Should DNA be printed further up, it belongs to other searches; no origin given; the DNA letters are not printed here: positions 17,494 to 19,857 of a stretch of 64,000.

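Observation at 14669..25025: Eleven-gene envelope glycosylation locus combining lipid-linked sugar synthesis with two GT-C-fold transferases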

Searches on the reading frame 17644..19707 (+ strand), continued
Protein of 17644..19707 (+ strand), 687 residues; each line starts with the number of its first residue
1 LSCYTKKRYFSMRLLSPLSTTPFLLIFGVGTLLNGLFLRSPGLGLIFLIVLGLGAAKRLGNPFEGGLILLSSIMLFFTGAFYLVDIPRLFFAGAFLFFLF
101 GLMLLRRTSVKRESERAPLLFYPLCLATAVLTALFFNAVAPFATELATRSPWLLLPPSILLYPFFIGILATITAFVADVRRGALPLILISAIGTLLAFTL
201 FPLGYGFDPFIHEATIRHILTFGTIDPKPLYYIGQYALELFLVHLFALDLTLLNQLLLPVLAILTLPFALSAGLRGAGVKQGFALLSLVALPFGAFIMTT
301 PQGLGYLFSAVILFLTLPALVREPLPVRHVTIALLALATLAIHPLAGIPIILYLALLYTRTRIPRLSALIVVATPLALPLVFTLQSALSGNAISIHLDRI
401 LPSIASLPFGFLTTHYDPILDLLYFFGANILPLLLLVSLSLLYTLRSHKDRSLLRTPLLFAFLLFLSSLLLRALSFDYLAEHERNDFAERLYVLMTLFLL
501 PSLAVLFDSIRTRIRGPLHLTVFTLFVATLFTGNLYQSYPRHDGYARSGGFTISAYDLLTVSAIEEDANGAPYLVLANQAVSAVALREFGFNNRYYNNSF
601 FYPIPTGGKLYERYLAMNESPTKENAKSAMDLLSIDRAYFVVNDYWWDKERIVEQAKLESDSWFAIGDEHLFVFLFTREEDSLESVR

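Call 44: find_related_loci(query=A1, collection=genome_contigs, flank=10000)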
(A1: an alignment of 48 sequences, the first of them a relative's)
Query A1 (676 aa) in genome_contigs; peptide patterns used: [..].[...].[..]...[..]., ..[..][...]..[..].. (x = any residue, [..] = any of these).
599 stretches matched a pattern (row limit reached: there are more); 527 encode a relative of the query (tblastn E <= 1e-3); the best 80 are kept; 80 distinct loci.
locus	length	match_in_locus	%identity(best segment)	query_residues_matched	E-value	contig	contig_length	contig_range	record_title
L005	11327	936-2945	67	7-676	0e+0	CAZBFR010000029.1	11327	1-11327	MAG TPA_asm: uncultured Gammaproteobacteria bacterium isolate binchicken_co105_181 genome assembly, contig: NODE_7377_le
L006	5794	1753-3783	37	21-668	8e-119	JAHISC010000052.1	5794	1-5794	MAG: Patescibacteria group bacterium isolate MM_PC_MetaG.mb.155 MM_PC_MetaG.mb.155_k141_575757, whole genome shotgun seq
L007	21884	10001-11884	41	54-667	2e-117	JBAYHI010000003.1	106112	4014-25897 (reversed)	MAG: Patescibacteria group bacterium isolate SO_2016_GW1_146 scaffold00429_OW334_2016, whole genome shotgun sequence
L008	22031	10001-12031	37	19-668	9e-115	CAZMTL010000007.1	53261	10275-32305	MAG TPA_asm: uncultured Gammaproteobacteria bacterium isolate SRP329715_co2_384 genome assembly, contig: NODE_1264_lengt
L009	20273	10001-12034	38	14-667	1e-111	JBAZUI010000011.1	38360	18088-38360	MAG: Patescibacteria group bacterium isolate SO_2017_GW1_224 NODE_4935_length_38360_cov_1.743468_OW334_2017, whole genom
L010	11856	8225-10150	38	46-667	2e-111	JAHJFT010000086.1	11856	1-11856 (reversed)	MAG: Patescibacteria group bacterium isolate Modern_marine_glass_biofilm.mb.42 Modern_marine_glas.mb.42_k141_963879, who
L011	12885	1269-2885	43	136-664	2e-110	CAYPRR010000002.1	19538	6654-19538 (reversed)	MAG TPA_asm: uncultured Gammaproteobacteria bacterium isolate SRP062349_co5_16 genome assembly, contig: NODE_858_length_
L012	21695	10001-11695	41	124-671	7e-110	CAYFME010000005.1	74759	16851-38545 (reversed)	MAG TPA_asm: uncultured Gammaproteobacteria bacterium isolate ERP019367_co1_56 genome assembly, contig: NODE_431_length_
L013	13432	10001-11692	41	118-668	1e-109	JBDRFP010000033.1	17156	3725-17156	MAG: bacterium isolate MEGAHIT-group-1.379 k141_8657951, whole genome shotgun sequence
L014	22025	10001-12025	36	20-667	2e-106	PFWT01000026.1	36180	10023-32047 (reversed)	MAG: Candidatus Uhrbacteria bacterium CG_4_9_14_3_um_filter_41_35 CG_4_9_14_3_um_filter_150_scaffold_1191_c, whole genom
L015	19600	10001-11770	37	95-671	3e-108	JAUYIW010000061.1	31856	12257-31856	MAG: Candidatus Uhrbacteria bacterium isolate C24_metabat.bin.112 C24_k141_813084, whole genome shotgun sequence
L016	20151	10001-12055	37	23-665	1e-103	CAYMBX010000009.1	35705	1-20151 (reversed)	MAG TPA_asm: uncultured Gammaproteobacteria bacterium isolate SRP093185_co1_85 genome assembly, contig: NODE_529_length_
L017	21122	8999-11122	37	2-665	8e-102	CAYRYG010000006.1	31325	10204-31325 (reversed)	MAG TPA_asm: uncultured Gammaproteobacteria bacterium isolate SRP062349_co5_1 genome assembly, contig: NODE_352_length_3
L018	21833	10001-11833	38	59-671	3e-101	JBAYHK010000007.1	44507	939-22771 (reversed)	MAG: Patescibacteria group bacterium isolate SO_2016_GW1_148 scaffold01595_OW334_2016, whole genome shotgun sequence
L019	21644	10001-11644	40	146-667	9e-101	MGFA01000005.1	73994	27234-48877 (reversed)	MAG: Candidatus Uhrbacteria bacterium RIFOXYB12_FULL_58_10 rifoxyb3_full_scaffold_160, whole genome shotgun sequence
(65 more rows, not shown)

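Call 69: find_encoding_contigs(protein=P0093, flank=8000, max_places=1)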
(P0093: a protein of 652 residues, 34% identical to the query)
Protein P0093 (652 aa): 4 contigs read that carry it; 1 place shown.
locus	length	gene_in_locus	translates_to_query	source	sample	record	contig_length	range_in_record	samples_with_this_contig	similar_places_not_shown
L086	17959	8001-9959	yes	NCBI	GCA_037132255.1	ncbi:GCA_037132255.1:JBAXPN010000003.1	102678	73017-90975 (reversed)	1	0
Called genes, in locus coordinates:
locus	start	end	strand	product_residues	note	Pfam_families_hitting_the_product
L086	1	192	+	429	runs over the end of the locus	PF02511:Thy1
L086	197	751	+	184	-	-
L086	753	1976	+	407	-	PF02223:Thymidylate_kin, PF22769:DCD, PF00692:dUTPase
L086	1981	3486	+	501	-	PF02934:GatB_N, PF02637:GatB_Yqey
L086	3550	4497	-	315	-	PF01745:IPT (weak), PF01715:IPPT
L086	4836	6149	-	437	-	PF00919:UPF0004, PF04055:Radical_SAM, PF01938:TRAM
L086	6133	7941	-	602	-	-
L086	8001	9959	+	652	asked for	-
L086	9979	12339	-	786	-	PF11369:DUF3160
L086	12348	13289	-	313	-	PF02618:YceG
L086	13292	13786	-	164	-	PF01467:CTP_transf_like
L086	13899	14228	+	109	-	PF03819:MazG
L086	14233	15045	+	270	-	PF02673:BacA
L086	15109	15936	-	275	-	-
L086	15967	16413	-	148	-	PF02823:ATP-synt_DE_N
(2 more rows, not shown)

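Call 70: find_encoding_contigs(protein=P0119, flank=8000, max_places=1)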
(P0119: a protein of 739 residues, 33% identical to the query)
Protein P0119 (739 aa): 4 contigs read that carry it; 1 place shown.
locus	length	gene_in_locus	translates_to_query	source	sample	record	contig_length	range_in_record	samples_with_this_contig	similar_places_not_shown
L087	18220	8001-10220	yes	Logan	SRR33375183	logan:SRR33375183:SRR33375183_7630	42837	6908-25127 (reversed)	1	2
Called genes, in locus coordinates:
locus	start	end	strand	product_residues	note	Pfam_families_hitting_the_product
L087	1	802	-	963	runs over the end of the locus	PF00005:ABC_tran (faint), PF02463:SMC_N (faint), PF13555:AAA_29 (faint), PF13304:AAA_21 (faint), PF17760:UvrA_inter, PF17755:UvrA_DNA-bind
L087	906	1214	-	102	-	-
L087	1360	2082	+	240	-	-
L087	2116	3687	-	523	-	PF01541:GIY-YIG, PF27096:UvrC_M, PF02151:UVR (faint), PF22920:UvrC_RNaseH, PF08459:UvrC_RNaseH_dom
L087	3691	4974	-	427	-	PF13304:AAA_21, PF13175:AAA_15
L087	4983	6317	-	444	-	PF00768:Peptidase_S11, PF13354:Beta-lactamase2 (weak)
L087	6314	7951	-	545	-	PF13231:PMT_2 (weak)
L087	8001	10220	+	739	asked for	-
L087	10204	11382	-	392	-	PF13439:Glyco_transf_4, PF13477:Glyco_trans_4_2 (weak), PF13579:Glyco_trans_4_4, PF00534:Glycos_transf_1, PF13692:Glyco_trans_1_4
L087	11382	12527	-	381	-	PF13439:Glyco_transf_4, PF13477:Glyco_trans_4_2 (weak), PF13579:Glyco_trans_4_4, PF00534:Glycos_transf_1, PF13692:Glyco_trans_1_4, PF13524:Glyco_trans_1_2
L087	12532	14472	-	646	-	PF00270:DEAD (faint), PF04851:ResIII, PF17757:UvrB_inter, PF27431:UvrB_3rd, PF00271:Helicase_C, PF12344:UvrB, PF02151:UVR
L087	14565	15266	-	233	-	-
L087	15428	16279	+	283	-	PF00028:Cadherin (faint)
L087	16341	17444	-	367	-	PF03462:PCRF, PF00472:RF-1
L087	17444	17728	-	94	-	-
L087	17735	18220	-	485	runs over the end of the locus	PF22807:TrAA12, PF07995:GSDH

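Call 71: find_encoding_contigs(protein=P0105, flank=8000, max_places=1)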
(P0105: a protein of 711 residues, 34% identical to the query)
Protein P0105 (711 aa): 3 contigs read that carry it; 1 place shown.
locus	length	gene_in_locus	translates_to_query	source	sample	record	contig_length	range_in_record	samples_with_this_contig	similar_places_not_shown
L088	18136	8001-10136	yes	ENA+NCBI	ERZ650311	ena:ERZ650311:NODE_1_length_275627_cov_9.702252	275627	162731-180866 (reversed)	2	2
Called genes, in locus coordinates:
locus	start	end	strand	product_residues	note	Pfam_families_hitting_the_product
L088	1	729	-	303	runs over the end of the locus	PF00459:Inositol_P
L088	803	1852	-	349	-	PF01594:AI-2E_transport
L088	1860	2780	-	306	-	PF02719:Polysacc_synt_2 (faint), PF04321:RmlD_sub_bind, PF01370:Epimerase, PF07993:NAD_binding_4 (weak)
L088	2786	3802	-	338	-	PF01073:3Beta_HSD, PF01370:Epimerase, PF02719:Polysacc_synt_2, PF04321:RmlD_sub_bind, PF07993:NAD_binding_4, PF13460:NAD_binding_10, PF16363:GDP_Man_Dehyd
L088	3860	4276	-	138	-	PF11969:DcpS_C, PF01230:HIT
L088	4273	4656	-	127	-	-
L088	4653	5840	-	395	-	-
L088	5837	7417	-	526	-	-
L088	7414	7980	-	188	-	PF01066:CDP-OH_P_transf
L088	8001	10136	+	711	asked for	-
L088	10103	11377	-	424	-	PF13439:Glyco_transf_4, PF13579:Glyco_trans_4_4, PF20706:GT4-conflict (weak), PF00534:Glycos_transf_1, PF13692:Glyco_trans_1_4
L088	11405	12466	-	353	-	PF13439:Glyco_transf_4, PF13579:Glyco_trans_4_4 (faint), PF20706:GT4-conflict, PF00534:Glycos_transf_1, PF13692:Glyco_trans_1_4, PF13524:Glyco_trans_1_2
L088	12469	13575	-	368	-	PF00535:Glycos_transf_2, PF13641:Glyco_tranf_2_3, PF13632:Glyco_trans_2_3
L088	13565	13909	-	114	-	PF10066:DUF2304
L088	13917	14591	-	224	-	PF00535:Glycos_transf_2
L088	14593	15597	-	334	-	PF01073:3Beta_HSD, PF01370:Epimerase, PF02719:Polysacc_synt_2 (weak), PF07993:NAD_binding_4 (faint), PF16363:GDP_Man_Dehyd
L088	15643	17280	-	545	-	PF00082:Peptidase_S8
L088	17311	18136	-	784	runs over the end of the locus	-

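Call 74: search_protein_families(library=ncbifam, proteins=[L001:9363-9983:-, L004:9383-9970:-, L088:7414-7980:-, L001:5924-6301:-, L088:1-729:-], max_evalue=0.001)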
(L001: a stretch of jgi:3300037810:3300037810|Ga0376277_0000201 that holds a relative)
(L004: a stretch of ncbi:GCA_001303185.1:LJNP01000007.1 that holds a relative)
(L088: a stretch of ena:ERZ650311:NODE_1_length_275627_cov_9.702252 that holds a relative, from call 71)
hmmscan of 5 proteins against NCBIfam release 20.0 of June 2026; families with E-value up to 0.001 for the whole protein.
L001:9363-9983:- (206 aa): 6 families
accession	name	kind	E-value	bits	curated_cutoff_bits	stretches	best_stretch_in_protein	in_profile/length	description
TIGR00560.1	pgsA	equivalog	2.1e-23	83.8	109.1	1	42-204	2-172/183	CDP-diacylglycerol--glycerol-3-phosphate 3-phosphatidyltransferase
NF008090.0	PRK10832.1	equivalog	8.7e-13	48.7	304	1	40-204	2-171/182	CDP-diacylglycerol--glycerol-3-phosphate 3-phosphatidyltransferase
NF053678.1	ClpnSynClsA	equivalog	4.4e-12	46.5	240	1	42-175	4-140/180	cardiolipin synthase ClsA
NF040950.1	archin_ph_syn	equivalog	2.5e-09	37.3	180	1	41-130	23-116/191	archaetidylinositol phosphate synthase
NF045883.1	PIPSynth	equivalog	1.7e-06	27.9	170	1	37-113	18-95/197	phosphatidylinositol phosphate synthase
NF041135.1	IPPtranDIPPsyn_Thcocales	equivalog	3.7e-06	26.2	580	1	28-183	236-392/419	bifunctional L-myo-inositol-1-phosphate cytidylyltransferase/CDP-L-myo-inositol myo-inositolphosphotransferase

L004:9383-9970:- (195 aa): 6 families
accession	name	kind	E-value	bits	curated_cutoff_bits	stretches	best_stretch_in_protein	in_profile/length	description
TIGR00560.1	pgsA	equivalog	3.5e-21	76.5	109.1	1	33-191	4-170/183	CDP-diacylglycerol--glycerol-3-phosphate 3-phosphatidyltransferase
NF053678.1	ClpnSynClsA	equivalog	3.2e-12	47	240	1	33-164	6-140/180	cardiolipin synthase ClsA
NF008090.0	PRK10832.1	equivalog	8.6e-10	39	304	1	33-192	6-170/182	CDP-diacylglycerol--glycerol-3-phosphate 3-phosphatidyltransferase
NF040950.1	archin_ph_syn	equivalog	9.1e-10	38.7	180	1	25-135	18-129/191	archaetidylinositol phosphate synthase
NF045883.1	PIPSynth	equivalog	1e-07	31.9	170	1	17-193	9-191/197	phosphatidylinositol phosphate synthase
TIGR00473.1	pssA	equivalog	3.7e-05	23.9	107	1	59-193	23-149/153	CDP-diacylglycerol--serine O-phosphatidyltransferase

L088:7414-7980:- (188 aa): 7 families
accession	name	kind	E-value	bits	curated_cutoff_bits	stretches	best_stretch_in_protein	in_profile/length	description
TIGR00560.1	pgsA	equivalog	7.3e-24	85.3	109.1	1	25-184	3-170/183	CDP-diacylglycerol--glycerol-3-phosphate 3-phosphatidyltransferase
NF053678.1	ClpnSynClsA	equivalog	9e-12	45.5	240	1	23-150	3-133/180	cardiolipin synthase ClsA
NF040950.1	archin_ph_syn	equivalog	1.1e-11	44.9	180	1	17-128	17-129/191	archaetidylinositol phosphate synthase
NF008090.0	PRK10832.1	equivalog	5e-10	39.8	304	1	25-185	5-170/182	CDP-diacylglycerol--glycerol-3-phosphate 3-phosphatidyltransferase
NF045883.1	PIPSynth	equivalog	1.3e-08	34.7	170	1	13-101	12-102/197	phosphatidylinositol phosphate synthase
TIGR00473.1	pssA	equivalog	0.00028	21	107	1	53-154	24-124/153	CDP-diacylglycerol--serine O-phosphatidyltransferase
NF041135.1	IPPtranDIPPsyn_Thcocales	equivalog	0.00084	18.4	580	1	12-114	238-339/419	bifunctional L-myo-inositol-1-phosphate cytidylyltransferase/CDP-L-myo-inositol myo-inositolphosphotransferase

L001:5924-6301:- (125 aa): 0 families

L088:1-729:- (243 aa): 1 family
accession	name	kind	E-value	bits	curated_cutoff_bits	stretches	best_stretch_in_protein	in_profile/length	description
NF009321.0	PRK12676.1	equivalog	1.7e-05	24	264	1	104-236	85-200/264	bifunctional fructose-bisphosphatase/inositol-phosphate phosphatase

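Call 75: search_solved_structures(query=L001:9363-9983:-, max_evalue=0.01)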
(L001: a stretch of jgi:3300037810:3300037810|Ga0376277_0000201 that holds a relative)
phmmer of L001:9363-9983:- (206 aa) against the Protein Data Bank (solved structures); distinct sequences matched with E-value up to 0.01: 2.
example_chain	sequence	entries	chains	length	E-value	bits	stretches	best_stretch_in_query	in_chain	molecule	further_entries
7drj_A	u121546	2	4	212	5.6e-07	32.9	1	43-204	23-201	CDP-diacylglycerol--glycerol-3-phosphate 3-phosphatidyltransferase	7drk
4mnd_A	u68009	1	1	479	0.0018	21.5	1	31-200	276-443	CTP L-myo-inositol-1-phosphate cytidylyltransferase/CDP-L-myo-inositol myo-inositolphospho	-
